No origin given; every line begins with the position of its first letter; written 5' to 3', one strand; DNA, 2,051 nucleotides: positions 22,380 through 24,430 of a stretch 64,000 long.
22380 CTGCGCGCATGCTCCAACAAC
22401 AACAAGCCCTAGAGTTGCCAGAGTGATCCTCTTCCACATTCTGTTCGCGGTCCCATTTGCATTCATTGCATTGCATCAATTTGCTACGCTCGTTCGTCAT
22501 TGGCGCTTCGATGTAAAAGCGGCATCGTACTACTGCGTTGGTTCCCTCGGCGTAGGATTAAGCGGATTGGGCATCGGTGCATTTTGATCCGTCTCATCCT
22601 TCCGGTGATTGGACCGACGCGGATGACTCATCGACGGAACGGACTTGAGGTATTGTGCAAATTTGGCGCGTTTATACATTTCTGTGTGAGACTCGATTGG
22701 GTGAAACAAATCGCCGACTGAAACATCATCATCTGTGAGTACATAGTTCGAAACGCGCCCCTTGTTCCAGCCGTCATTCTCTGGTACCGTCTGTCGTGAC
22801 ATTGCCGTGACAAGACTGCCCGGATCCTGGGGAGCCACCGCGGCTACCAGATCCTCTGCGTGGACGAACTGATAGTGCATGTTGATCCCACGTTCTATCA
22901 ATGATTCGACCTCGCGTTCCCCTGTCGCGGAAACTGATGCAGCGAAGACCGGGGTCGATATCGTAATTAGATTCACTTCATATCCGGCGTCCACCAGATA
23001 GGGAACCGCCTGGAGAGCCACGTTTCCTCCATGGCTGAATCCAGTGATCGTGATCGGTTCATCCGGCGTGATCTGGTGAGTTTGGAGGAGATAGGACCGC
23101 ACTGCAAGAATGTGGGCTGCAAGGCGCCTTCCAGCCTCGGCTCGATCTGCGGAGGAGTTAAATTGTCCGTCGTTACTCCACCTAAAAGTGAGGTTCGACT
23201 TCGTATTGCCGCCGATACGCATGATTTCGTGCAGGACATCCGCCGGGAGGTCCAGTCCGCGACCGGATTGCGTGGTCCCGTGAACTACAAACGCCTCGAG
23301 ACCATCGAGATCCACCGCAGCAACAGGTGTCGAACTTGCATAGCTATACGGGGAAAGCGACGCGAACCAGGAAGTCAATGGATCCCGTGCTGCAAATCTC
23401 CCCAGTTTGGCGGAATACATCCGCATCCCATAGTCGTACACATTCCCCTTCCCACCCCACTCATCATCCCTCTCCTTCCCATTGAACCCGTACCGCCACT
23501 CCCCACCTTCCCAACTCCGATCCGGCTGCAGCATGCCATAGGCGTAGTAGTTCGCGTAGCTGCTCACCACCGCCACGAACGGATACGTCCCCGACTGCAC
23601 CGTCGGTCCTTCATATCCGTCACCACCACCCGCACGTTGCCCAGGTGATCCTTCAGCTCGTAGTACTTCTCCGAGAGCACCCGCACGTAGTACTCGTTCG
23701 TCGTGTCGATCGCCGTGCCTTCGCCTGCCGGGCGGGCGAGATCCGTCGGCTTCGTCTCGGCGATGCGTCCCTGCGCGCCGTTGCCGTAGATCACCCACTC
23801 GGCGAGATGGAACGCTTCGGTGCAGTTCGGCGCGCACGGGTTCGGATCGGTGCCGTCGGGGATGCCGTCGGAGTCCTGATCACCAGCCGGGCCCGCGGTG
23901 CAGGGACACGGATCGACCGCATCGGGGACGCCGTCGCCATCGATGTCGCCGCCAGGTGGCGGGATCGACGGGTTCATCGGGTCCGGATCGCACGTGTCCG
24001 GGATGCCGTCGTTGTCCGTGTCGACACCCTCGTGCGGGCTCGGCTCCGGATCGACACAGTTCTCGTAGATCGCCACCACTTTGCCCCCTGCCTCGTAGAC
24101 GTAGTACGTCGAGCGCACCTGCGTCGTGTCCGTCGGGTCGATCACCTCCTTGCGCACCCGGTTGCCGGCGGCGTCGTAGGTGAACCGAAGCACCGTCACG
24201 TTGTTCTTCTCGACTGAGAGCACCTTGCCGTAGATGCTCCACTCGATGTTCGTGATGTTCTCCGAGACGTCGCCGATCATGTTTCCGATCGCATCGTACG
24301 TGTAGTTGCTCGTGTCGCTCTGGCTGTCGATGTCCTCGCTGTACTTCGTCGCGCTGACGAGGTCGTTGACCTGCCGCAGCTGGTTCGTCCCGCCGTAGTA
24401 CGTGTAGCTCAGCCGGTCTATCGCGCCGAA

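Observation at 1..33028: Rhs polymorphic-toxin locus of about 33 kb: two full-length rhs genes plus an array of five orphan rhs-CT/immunity cassettes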

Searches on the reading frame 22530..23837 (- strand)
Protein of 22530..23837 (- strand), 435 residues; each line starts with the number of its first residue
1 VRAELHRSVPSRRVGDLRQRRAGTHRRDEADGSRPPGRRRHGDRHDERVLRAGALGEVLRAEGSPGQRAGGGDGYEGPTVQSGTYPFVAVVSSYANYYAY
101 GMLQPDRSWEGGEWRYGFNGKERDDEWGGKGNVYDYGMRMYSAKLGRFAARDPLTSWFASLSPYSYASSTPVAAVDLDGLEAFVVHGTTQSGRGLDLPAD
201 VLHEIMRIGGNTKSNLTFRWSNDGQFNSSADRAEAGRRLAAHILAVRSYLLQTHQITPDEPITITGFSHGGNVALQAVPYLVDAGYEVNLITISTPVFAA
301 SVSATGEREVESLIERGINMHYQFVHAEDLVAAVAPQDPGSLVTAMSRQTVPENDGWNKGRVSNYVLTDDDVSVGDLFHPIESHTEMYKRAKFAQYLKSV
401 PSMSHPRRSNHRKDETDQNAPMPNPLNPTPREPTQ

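Call 7: search_protein_families(library=pfam, proteins=[window:22530-23837:-], max_evalue=0.01)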
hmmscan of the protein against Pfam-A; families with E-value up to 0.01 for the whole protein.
window:22530-23837:- (435 aa): 2 families
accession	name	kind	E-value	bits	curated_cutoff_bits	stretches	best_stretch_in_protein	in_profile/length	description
PF01764.32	Lipase_3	-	1.3e-05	25.5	22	1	256-337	59-138/140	Lipase (class 3)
PF00975.26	Thioesterase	-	0.0041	17.8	26.4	1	243-296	48-105/226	Thioesterase domain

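Call 8: search_protein_families(library=ncbifam, proteins=[window:22530-23837:-], max_evalue=0.01)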
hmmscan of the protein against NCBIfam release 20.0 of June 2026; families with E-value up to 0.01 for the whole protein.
window:22530-23837:- (435 aa): 2 families
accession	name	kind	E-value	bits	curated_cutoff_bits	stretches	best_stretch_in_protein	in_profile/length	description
TIGR03696.1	Rhs_assc_core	domain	2e-13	50.6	32.5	1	97-180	1-76/76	RHS repeat-associated core domain-containing protein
NF040607.1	mycolic_Pks13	equivalog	0.0049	14.3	2100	1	246-311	1466-1531/1680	polyketide synthase Pks13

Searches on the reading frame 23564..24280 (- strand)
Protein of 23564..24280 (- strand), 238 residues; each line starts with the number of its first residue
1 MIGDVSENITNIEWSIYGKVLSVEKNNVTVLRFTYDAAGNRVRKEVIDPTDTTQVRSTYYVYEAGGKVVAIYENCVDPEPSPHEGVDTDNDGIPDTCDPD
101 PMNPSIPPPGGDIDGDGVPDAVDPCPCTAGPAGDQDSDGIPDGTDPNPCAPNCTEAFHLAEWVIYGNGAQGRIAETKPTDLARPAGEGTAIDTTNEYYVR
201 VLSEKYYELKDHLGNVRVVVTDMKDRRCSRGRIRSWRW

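Call 7: search_protein_families(library=pfam, proteins=[window:23564-24280:-], max_evalue=0.01)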
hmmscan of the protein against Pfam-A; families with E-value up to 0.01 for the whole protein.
window:23564-24280:- (238 aa): 1 family
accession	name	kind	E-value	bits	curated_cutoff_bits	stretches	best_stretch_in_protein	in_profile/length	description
PF02412.23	TSP_3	-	0.00012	22.1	25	1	111-130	14-33/36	Thrombospondin type 3 repeat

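Call 8: search_protein_families(library=ncbifam, proteins=[window:23564-24280:-], max_evalue=0.01)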
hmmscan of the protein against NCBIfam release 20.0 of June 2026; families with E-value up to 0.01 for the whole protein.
window:23564-24280:- (238 aa): 1 family
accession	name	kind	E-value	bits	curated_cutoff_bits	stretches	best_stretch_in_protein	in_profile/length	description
TIGR01643.1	YD_repeat_2x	repeat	0.0062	17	15.8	0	18-46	5-33/42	YD repeat-containing protein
